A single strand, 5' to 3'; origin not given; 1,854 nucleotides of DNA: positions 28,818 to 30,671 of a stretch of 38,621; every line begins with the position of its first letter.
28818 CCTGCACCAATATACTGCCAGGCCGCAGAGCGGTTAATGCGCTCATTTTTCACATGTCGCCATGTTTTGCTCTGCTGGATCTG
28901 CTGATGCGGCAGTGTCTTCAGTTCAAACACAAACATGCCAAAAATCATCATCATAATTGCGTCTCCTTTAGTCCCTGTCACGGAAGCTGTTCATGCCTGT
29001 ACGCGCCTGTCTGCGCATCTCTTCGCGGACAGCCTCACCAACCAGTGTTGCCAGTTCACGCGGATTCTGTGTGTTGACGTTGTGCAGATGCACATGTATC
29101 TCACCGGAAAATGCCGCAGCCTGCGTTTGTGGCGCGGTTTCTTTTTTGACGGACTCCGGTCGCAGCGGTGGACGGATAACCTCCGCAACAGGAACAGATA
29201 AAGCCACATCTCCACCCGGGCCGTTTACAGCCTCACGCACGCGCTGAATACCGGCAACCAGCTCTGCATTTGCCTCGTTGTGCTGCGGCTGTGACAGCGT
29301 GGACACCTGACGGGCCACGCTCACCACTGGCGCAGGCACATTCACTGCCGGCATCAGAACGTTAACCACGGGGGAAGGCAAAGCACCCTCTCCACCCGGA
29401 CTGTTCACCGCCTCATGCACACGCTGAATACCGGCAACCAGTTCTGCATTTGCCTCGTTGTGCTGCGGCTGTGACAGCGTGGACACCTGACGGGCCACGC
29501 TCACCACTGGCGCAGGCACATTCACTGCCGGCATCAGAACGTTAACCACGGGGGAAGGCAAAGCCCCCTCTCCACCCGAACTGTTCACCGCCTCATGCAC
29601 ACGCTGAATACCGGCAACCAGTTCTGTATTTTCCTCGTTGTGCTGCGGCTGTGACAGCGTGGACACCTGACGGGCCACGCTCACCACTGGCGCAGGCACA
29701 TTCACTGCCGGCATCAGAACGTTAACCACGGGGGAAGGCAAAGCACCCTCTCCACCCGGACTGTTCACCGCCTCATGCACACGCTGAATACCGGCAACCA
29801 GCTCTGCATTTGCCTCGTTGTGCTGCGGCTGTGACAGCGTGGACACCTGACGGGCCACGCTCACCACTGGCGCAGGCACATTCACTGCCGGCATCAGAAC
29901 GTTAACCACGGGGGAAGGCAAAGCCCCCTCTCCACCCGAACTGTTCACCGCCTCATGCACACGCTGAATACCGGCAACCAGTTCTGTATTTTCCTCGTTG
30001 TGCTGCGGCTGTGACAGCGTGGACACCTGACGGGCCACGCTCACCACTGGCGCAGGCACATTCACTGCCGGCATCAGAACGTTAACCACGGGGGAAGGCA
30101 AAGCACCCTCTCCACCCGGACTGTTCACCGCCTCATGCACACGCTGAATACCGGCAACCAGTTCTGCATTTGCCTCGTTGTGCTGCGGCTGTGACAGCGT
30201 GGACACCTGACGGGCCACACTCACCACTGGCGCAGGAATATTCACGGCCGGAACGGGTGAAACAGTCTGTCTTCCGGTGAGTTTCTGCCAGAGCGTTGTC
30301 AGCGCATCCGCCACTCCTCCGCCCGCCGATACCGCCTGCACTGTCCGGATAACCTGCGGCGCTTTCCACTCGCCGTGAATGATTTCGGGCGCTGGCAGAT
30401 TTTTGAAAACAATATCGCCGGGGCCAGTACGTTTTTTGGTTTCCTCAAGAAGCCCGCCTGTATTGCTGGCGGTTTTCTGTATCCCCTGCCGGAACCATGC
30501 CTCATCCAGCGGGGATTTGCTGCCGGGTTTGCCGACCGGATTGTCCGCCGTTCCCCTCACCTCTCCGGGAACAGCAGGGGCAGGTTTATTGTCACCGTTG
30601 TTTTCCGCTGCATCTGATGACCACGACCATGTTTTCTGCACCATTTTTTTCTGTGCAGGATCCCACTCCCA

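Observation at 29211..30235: Near-identical 180-bp tandem repeats expand the tape-measure protein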

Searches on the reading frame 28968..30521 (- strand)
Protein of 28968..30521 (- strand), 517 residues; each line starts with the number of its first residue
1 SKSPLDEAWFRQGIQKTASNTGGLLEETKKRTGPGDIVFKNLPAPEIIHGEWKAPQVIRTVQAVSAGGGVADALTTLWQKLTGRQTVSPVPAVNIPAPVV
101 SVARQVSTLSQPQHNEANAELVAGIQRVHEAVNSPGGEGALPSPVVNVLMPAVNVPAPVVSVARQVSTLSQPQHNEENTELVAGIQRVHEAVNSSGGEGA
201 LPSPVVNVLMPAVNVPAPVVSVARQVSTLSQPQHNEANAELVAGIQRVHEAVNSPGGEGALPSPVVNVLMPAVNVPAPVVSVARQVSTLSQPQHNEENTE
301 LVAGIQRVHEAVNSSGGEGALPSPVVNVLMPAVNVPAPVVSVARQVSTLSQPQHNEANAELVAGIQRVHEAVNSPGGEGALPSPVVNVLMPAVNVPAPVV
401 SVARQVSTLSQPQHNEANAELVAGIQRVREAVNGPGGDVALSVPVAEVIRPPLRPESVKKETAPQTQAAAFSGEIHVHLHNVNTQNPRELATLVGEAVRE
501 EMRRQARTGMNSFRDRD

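Call 20: find_homologous_proteins(query=window:28968-30521:-)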
Query window:28968-30521:- (517 aa): 1017 proteins with E <= 0.001 among 7252 candidates; the best 120 are listed.
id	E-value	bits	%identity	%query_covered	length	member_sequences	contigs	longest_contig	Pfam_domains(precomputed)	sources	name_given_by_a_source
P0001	5.0e-113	397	73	41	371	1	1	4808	-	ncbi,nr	ncbi:TPA: phage tail tape measure protein, partial [Escherichia coli]|nr:phage tail tape measure pro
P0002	3.7e-97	345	92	22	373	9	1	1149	-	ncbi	ncbi:TPA: phage tail tape measure protein, partial [Escherichia coli]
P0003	1.2e-95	340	89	22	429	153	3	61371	-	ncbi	ncbi:TPA: phage tail tape measure protein, partial [Escherichia coli]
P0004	1.7e-86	309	81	22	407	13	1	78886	-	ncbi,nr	ncbi:hypothetical protein L1H68_002865, partial [Escherichia coli]|nr:hypothetical protein [Escheric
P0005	1.4e-57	214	100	20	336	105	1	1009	-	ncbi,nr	ncbi:phage tail tape measure protein, partial [Escherichia coli]|nr:phage tail tape measure protein 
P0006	9.8e-28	116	57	13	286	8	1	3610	-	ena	-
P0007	6.5e-26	110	59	15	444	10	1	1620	-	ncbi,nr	ncbi:TPA: phage tail tape measure protein, partial [Escherichia coli]|nr:phage tail tape measure pro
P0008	8.4e-26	109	59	15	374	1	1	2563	-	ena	-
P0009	9.0e-26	109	61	15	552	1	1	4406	-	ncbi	ncbi:TPA: phage tail tape measure protein, partial [Escherichia coli]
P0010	1.3e-25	109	59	15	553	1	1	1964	PF10145.15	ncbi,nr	ncbi:phage tail tape measure protein, partial [Escherichia coli]|nr:phage tail tape measure protein 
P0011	1.3e-25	109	59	15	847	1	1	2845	PF10145.15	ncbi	ncbi:phage tail tape measure protein, partial [Escherichia coli]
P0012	1.3e-25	109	61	15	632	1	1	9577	PF10145.15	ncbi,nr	ncbi:TPA: phage tail tape measure protein, partial [Escherichia coli]|nr:phage tail tape measure pro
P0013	1.5e-25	109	59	15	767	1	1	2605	PF10145.15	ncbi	ncbi:phage tail tape measure protein, partial [Escherichia coli]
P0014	1.5e-25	108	59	15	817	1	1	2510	PF10145.15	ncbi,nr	ncbi:phage tail tape measure protein, partial [Escherichia coli]|nr:phage tail tape measure protein 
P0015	1.5e-25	108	55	13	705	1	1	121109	PF10145.15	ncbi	ncbi:phage tail tape measure protein, partial [Citrobacter freundii]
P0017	1.6e-25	108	59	15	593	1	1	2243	PF10145.15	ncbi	ncbi:phage tail tape measure protein, partial [Escherichia coli]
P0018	1.6e-25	108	59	15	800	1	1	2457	PF10145.15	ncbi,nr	ncbi:phage tail tape measure protein, partial [Escherichia coli]|nr:phage tail tape measure protein 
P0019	1.6e-25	108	59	15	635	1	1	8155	PF10145.15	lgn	-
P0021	1.6e-25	108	59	15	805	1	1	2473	PF10145.15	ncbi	ncbi:phage tail tape measure protein, partial [Escherichia coli]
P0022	1.7e-25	108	59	15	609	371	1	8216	PF10145.15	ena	-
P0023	1.7e-25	108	59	15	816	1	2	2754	PF10145.15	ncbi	ncbi:phage tail tape measure protein, partial [Escherichia coli]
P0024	1.7e-25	108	59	15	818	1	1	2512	PF10145.15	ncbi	ncbi:phage tail tape measure protein, partial [Escherichia coli]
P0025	1.7e-25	108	59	15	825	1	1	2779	PF10145.15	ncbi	ncbi:phage tail tape measure protein, partial [Escherichia coli]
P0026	1.8e-25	108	59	15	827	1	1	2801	PF10145.15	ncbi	ncbi:phage tail tape measure protein, partial [Escherichia coli]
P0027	1.8e-25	108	59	15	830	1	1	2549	PF10145.15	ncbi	ncbi:phage tail tape measure protein, partial [Escherichia coli]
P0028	1.8e-25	108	59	15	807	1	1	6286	PF10145.15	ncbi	ncbi:TPA: phage tail tape measure protein, partial [Escherichia coli]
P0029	1.8e-25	108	59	15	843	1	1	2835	PF10145.15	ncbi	ncbi:phage tail tape measure protein, partial [Escherichia coli]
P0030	1.8e-25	108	59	15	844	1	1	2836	PF10145.15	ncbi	ncbi:phage tail tape measure protein, partial [Escherichia coli]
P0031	1.9e-25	108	59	15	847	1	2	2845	PF10145.15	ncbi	ncbi:phage tail tape measure protein, partial [Escherichia coli]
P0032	1.9e-25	108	59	15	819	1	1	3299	PF10145.15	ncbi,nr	ncbi:TPA: phage tail tape measure protein, partial [Escherichia coli]|nr:phage tail tape measure pro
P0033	1.9e-25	108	59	15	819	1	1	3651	PF10145.15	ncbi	ncbi:TPA: phage tail tape measure protein, partial [Escherichia coli]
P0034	2.0e-25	108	59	15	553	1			PF10145.15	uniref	uniref:phage tail tape measure protein n=1 Tax=Escherichia coli TaxID=562 RepID=UPI003987B4C5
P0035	2.1e-25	108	59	15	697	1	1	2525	PF10145.15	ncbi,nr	ncbi:phage tail tape measure protein, partial [Escherichia coli]|nr:phage tail tape measure protein 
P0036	2.1e-25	108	59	15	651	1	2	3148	PF10145.15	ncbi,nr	ncbi:phage tail tape measure protein, partial [Escherichia coli]|nr:phage tail tape measure protein 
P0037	2.1e-25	108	58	15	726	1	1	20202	PF10145.15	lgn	-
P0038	2.1e-25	108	59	15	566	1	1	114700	PF10145.15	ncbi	ncbi:phage tail tape measure protein, partial [Escherichia coli]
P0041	2.2e-25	108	59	15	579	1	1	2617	PF10145.15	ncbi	ncbi:phage tail tape measure protein, partial [Escherichia coli]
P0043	2.4e-25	108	59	15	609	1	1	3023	PF10145.15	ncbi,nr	ncbi:phage tail tape measure protein, partial [Escherichia coli]|nr:phage tail tape measure protein 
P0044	2.4e-25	108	56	15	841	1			PF10145.15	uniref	uniref:phage tail tape measure protein n=1 Tax=Escherichia coli TaxID=562 RepID=UPI000BEAE6FF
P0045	2.4e-25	108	59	15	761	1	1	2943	PF10145.15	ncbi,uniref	ncbi:phage tail protein, partial [Escherichia coli]|uniref:phage tail tape measure protein n=2 Tax=E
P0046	2.4e-25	108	59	15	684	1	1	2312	PF10145.15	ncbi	ncbi:phage tail tape measure protein, partial [Escherichia coli]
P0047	2.4e-25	108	59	15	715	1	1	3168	PF10145.15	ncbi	ncbi:TPA: phage tail tape measure protein, partial [Escherichia coli]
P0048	2.5e-25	108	59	15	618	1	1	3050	PF10145.15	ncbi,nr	ncbi:phage tail tape measure protein, partial [Escherichia coli]|nr:phage tail tape measure protein 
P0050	2.5e-25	108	59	15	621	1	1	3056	PF10145.15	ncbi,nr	ncbi:phage tail tape measure protein, partial [Escherichia coli]|nr:phage tail tape measure protein 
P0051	2.5e-25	108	59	15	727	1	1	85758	PF10145.15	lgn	-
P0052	2.5e-25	108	59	15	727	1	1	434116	PF10145.15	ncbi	-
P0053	2.5e-25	108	59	15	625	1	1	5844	PF10145.15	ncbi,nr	ncbi:phage tail tape measure protein, partial [Escherichia coli]|nr:phage tail tape measure protein 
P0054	2.5e-25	108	59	15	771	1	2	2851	PF10145.15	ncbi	ncbi:phage tail tape measure protein, partial [Escherichia coli]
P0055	2.5e-25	108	59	15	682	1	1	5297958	PF10145.15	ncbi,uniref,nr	ncbi:tail protein (modular protein) [Escherichia coli]|uniref:Tail protein (Modular protein) n=2 Tax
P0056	2.6e-25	108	59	15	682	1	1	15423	PF10145.15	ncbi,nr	ncbi:phage tail tape measure protein, TP901 family, core region [Escherichia coli DEC13A]|nr:phage t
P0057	2.6e-25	108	59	15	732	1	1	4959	PF10145.15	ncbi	ncbi:phage tail tape measure protein, partial [Escherichia coli]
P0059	2.7e-25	108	59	15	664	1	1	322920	PF10145.15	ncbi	-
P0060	2.7e-25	108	59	15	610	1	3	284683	PF10145.15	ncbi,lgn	-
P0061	2.7e-25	108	59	15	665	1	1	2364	PF10145.15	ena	-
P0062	2.7e-25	108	59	15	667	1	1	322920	PF10145.15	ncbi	ncbi:phage tail tape measure protein, partial [Escherichia coli]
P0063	2.7e-25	108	59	15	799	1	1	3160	PF10145.15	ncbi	ncbi:phage tail tape measure protein, partial [Escherichia coli]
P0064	2.7e-25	108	59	15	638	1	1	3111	PF10145.15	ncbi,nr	ncbi:phage tail tape measure protein, partial [Escherichia coli]|nr:phage tail tape measure protein 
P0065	2.7e-25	108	59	15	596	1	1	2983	PF10145.15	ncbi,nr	ncbi:TPA: phage tail tape measure protein, partial [Escherichia coli]|nr:phage tail tape measure pro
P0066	2.8e-25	108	59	15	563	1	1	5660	PF10145.15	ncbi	ncbi:phage tail tape measure protein, partial [Escherichia coli]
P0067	2.8e-25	108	59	15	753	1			PF10145.15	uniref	uniref:phage tail tape measure protein n=2 Tax=Escherichia coli TaxID=562 RepID=UPI001BE4160D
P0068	2.8e-25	108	59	15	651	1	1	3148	PF10145.15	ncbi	ncbi:TPA: phage tail tape measure protein, partial [Escherichia coli]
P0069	2.8e-25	108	59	15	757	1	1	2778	PF10145.15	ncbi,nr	ncbi:phage tail tape measure protein, partial [Escherichia coli]|nr:phage tail tape measure protein 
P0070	2.9e-25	108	59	15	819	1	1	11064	PF10145.15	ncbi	ncbi:phage tail tape measure protein, partial [Escherichia coli]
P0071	2.9e-25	108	59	15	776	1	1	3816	PF10145.15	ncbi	ncbi:TPA: phage tail tape measure protein, partial [Escherichia coli]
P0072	2.9e-25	108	59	15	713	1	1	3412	PF10145.15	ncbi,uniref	ncbi:phage tail tape measure protein, partial [Escherichia coli]|uniref:phage tail tape measure prot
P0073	2.9e-25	108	59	15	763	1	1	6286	PF10145.15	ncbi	ncbi:phage tail tape measure protein, partial [Escherichia coli]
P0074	2.9e-25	108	59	15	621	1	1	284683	PF10145.15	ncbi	ncbi:phage tail tape measure protein, partial [Escherichia coli]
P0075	2.9e-25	108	59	15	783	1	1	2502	PF10145.15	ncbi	ncbi:phage tail tape measure protein, partial [Escherichia coli]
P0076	2.9e-25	108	59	15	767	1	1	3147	PF10145.15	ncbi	ncbi:phage tail tape measure protein, partial [Escherichia coli]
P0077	2.9e-25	108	59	15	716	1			PF10145.15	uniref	uniref:phage tail tape measure protein n=1 Tax=Escherichia coli TaxID=562 RepID=UPI002FC6F4B6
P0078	2.9e-25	108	59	15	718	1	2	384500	PF10145.15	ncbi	ncbi:phage tail tape measure protein, partial [Escherichia coli]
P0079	2.9e-25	108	59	15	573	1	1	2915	PF10145.15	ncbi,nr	ncbi:phage tail tape measure protein, partial [Escherichia coli]|nr:phage tail tape measure protein 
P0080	2.9e-25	108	59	15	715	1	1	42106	PF10145.15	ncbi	ncbi:phage tail tape measure protein, partial [Escherichia coli]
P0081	2.9e-25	108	59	15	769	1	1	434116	PF10145.15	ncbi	ncbi:phage tail tape measure protein, partial [Escherichia coli]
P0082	2.9e-25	108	59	15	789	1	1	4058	PF10145.15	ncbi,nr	ncbi:phage tail tape measure protein, partial [Escherichia coli]|nr:phage tail tape measure protein 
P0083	3.0e-25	107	59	15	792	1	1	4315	PF10145.15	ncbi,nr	ncbi:phage tail tape measure protein, partial [Escherichia coli]|nr:phage tail tape measure protein 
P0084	3.0e-25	107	59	15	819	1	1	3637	PF10145.15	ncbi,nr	ncbi:TPA: phage tail tape measure protein, partial [Escherichia coli]|nr:phage tail tape measure pro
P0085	3.0e-25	107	59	15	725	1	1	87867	PF10145.15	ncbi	ncbi:MAG: phage tail tape measure protein, partial [Escherichia coli]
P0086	3.0e-25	107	59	15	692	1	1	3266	PF10145.15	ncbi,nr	ncbi:TPA: phage tail tape measure protein, partial [Escherichia coli O25b:H4-ST131]|nr:phage tail ta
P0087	3.0e-25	107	59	15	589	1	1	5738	PF10145.15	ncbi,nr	ncbi:phage tail tape measure protein, partial [Escherichia coli]|nr:phage tail tape measure protein 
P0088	3.1e-25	107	59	15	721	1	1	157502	PF10145.15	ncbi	ncbi:phage tail tape measure protein, partial [Escherichia coli]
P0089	3.1e-25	107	59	15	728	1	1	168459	PF10145.15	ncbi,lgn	-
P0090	3.1e-25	107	59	15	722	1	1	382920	PF10145.15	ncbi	ncbi:phage tail tape measure protein, partial [Escherichia coli]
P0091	3.1e-25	107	59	15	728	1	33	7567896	PF10145.15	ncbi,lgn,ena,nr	ncbi:phage tail tape measure protein, TP901 family, core region [Escherichia coli]|nr:phage tail tap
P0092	3.1e-25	107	59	15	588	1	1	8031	PF10145.15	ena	-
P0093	3.1e-25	107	59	15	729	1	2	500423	PF10145.15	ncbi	ncbi:phage tail tape measure protein, partial [Escherichia coli]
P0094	3.1e-25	107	59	15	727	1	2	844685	PF10145.15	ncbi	ncbi:phage tail tape measure protein, partial [Escherichia coli]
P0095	3.1e-25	107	59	15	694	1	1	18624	PF10145.15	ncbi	ncbi:phage tail tape measure protein, partial [Escherichia coli]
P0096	3.2e-25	107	59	15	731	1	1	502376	PF10145.15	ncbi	ncbi:phage tail tape measure protein, partial [Escherichia coli]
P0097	3.2e-25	107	59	15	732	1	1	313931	PF10145.15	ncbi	ncbi:phage tail tape measure protein, partial [Escherichia coli]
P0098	3.2e-25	107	59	15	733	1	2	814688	PF10145.15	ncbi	ncbi:phage tail tape measure protein, partial [Escherichia coli]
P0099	3.2e-25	107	59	15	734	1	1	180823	PF10145.15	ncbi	ncbi:phage tail tape measure protein, partial [Escherichia coli]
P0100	3.2e-25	107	59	15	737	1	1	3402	PF10145.15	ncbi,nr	ncbi:TPA: phage tail tape measure protein, partial [Escherichia coli]|nr:phage tail tape measure pro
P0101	3.2e-25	107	59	15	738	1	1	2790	PF10145.15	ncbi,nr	ncbi:phage tail tape measure protein [Escherichia coli]|nr:phage tail tape measure protein [Escheric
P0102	3.2e-25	107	59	15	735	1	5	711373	PF10145.15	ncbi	ncbi:TPA: phage tail tape measure protein, partial [Escherichia coli]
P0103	3.2e-25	107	59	15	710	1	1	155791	PF10145.15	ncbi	ncbi:phage tail tape measure protein, partial [Escherichia coli]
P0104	3.2e-25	107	59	15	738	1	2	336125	PF10145.15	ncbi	ncbi:phage tail tape measure protein, partial [Escherichia coli]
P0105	3.2e-25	107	59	15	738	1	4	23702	PF10145.15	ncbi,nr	ncbi:TPA: phage tail tape measure protein [Escherichia coli]|nr:phage tail tape measure protein [Esc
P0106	3.2e-25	107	59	15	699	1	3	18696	PF10145.15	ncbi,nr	ncbi:TPA: phage tail tape measure protein, partial [Escherichia coli]|nr:phage tail tape measure pro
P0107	3.2e-25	107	59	15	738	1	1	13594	PF10145.15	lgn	-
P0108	3.2e-25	107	59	15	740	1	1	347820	PF10145.15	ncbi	ncbi:phage tail tape measure protein, partial [Escherichia coli]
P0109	3.2e-25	107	56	15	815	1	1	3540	PF10145.15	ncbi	ncbi:phage tail tape measure protein, partial [Escherichia coli]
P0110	3.3e-25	107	59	15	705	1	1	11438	PF10145.15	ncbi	ncbi:TPA: phage tail tape measure protein, partial [Escherichia coli]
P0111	3.3e-25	107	59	15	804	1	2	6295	PF10145.15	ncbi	ncbi:phage tail tape measure protein, partial [Escherichia coli]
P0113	3.3e-25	107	59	15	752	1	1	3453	PF10145.15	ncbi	ncbi:TPA: phage tail tape measure protein, partial [Escherichia coli]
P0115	3.3e-25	107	59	15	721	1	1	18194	PF10145.15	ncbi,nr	ncbi:phage tail tape measure protein, partial [Escherichia coli]|nr:phage tail tape measure protein 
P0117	3.3e-25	107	59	15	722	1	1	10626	PF10145.15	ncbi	ncbi:phage tail tape measure protein, partial [Escherichia coli]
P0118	3.3e-25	107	59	15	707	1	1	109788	PF10145.15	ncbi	ncbi:phage tail tape measure protein, partial [Escherichia coli]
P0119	3.4e-25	107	59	15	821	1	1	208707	PF10145.15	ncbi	-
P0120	3.4e-25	107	59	15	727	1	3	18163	PF10145.15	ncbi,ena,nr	ncbi:TPA: phage tail tape measure protein [Escherichia coli]|nr:phage tail tape measure protein [Esc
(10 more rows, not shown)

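Call 22: search_dna_similar(query=window:28968-30521:-, collection=phages, mode=protein, max_rows=30)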
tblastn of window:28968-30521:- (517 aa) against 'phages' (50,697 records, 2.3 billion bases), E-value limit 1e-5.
Records with a match: 29; places in all: 29; records where one place covers at least 80% of the query: 0.
Best place of each record, by identity: 60-80% 9; <60% 20.
By first word of the organism name: Klebsiella 14; Escherichia 10; Xuanwuvirus 2; Enterobacter 2; Citrobacter 1.
By host as written in the record: Klebsiella pneumoniae 12; Escherichia coli 500465 2; - 2; Escherichia coli 503458 2; Escherichia coli 520873 2; Escherichia coli K88 2; Klebsiella pneumoniae ST16-OXA48 2; Enterobacter cloacae 2; and 3 more.
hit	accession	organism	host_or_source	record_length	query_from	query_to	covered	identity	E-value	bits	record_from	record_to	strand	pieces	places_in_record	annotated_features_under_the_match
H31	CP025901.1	Escherichia phage 500465-2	Escherichia coli 500465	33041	14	517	23%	61.0%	9e-15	143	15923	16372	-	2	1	record has no annotation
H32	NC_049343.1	Escherichia phage 500465-2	Escherichia coli 500465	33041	14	517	23%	61.0%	9e-15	143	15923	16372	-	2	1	tail tape measure protein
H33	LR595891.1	Xuanwuvirus P884B11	-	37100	14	517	22%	61.2%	8e-15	143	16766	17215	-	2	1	Phage protein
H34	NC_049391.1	Xuanwuvirus P884B11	-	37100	14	517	22%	61.2%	8e-15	143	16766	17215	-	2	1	Phage protein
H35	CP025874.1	Escherichia phage 503458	Escherichia coli 503458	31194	14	517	22%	61.2%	1e-14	143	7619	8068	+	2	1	record has no annotation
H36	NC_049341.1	Escherichia phage 503458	Escherichia coli 503458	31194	14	517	22%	61.2%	1e-14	143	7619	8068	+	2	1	tail tape measure protein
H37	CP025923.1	Escherichia phage 520873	Escherichia coli 520873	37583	14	517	22%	61.2%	1e-14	143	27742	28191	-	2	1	record has no annotation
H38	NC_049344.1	Escherichia phage 520873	Escherichia coli 520873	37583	14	517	22%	61.2%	1e-14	143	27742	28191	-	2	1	tail tape measure protein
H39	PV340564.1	Escherichia phage PhiR44_2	Escherichia coli C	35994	14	517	22%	60.3%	8e-15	142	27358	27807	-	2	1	tail length tape-measure protein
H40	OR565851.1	Citrobacter phage Shae_phiSM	Citrobacter rodentium DBS100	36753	14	517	22%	59.3%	2e-14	141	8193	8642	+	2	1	tmp: tail tape measure protein, TP901 family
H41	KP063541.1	Escherichia phage P88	Escherichia coli K88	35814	14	517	22%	58.2%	1e-14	141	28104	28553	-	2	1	tail tape measure protein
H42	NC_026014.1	Escherichia phage P88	Escherichia coli K88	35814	14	517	22%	58.2%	1e-14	141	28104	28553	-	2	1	tail tape measure protein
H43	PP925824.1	Escherichia phage Chuche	Escherichia coli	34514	14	517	22%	57.4%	3e-14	140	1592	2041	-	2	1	hypothetical protein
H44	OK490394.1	Klebsiella phage Kp4845-1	Klebsiella pneumoniae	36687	14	517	21%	55.5%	4e-11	127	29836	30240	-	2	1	record has no annotation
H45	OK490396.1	Klebsiella phage Kp4846-1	Klebsiella pneumoniae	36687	14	517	21%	55.5%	4e-11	127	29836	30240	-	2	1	record has no annotation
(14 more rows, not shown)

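Call 41: predict_structure(protein=window:28968-30521:-)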
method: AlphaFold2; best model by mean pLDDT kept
length: 517 residues; sequences in the alignment: 1
mean_pLDDT: 40.9   pTM: 0.27
mean pLDDT of the five models: 40.9, 34.5, 31.8, 28.7, 27.0
residues with pLDDT >= 90: 0; 70-90: 22; 50-70: 44; < 50: 451
segments of 3 or more residues with pLDDT < 50: 1-7, 12-20, 22-75, 77-151, 154-208, 217-268, 277-328, 337-472, 510-517
pLDDT, mean of each block of 10 residues (from residue 1): 45 48 48 40 31 30 32 45 38 37 27 38 38 36 38 45 29 36 36 33 43 50 33 37 35 33 44 51 35 41 37 32 41 48 36 43 42 35 34 41 35 45 45 37 31 34 37 60 75 79 65 42
secondary structure, 60 per line:
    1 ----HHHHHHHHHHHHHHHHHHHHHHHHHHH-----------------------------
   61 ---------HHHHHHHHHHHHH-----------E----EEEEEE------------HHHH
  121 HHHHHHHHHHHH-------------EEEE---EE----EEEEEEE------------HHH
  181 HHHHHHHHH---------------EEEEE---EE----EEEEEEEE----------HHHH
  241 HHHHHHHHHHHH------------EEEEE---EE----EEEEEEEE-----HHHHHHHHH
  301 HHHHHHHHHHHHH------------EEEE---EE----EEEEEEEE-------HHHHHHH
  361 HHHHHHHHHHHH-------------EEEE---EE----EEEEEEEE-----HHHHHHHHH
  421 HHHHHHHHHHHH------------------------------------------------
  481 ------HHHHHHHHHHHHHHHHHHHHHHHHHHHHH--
elements in order: H5-31 H70-82 E99-104 H117-132 E146-149 E159-165 H178-189 E205-209 E219-226 H237-252 E265-269 E279-286 H292-313 E326-329 E339-346 H354-372 E386-389 E399-406 H412-432 H487-515
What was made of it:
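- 29088..29105 (-): Invariant block GEIHVH, the distal boundary of the linker. A constant 45-residue C-terminal segment runs from the start of this block to the C-terminus; it includes the predicted helix and is probably the anchor in the baseplate hub. The C-terminal helix is the only part of the AlphaFold model with pLDDT 60-79 (call 41).
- The AlphaFold single-sequence model is uninformative: mean pLDDT 40.9, with short strands plus a 12-22-residue helix per unit (call 41). The structure model has low confidence (call 41).
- Tried and rejected: I judged it unusable for deciding helix against extended conformation, and ran no fold search on it (call 41).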
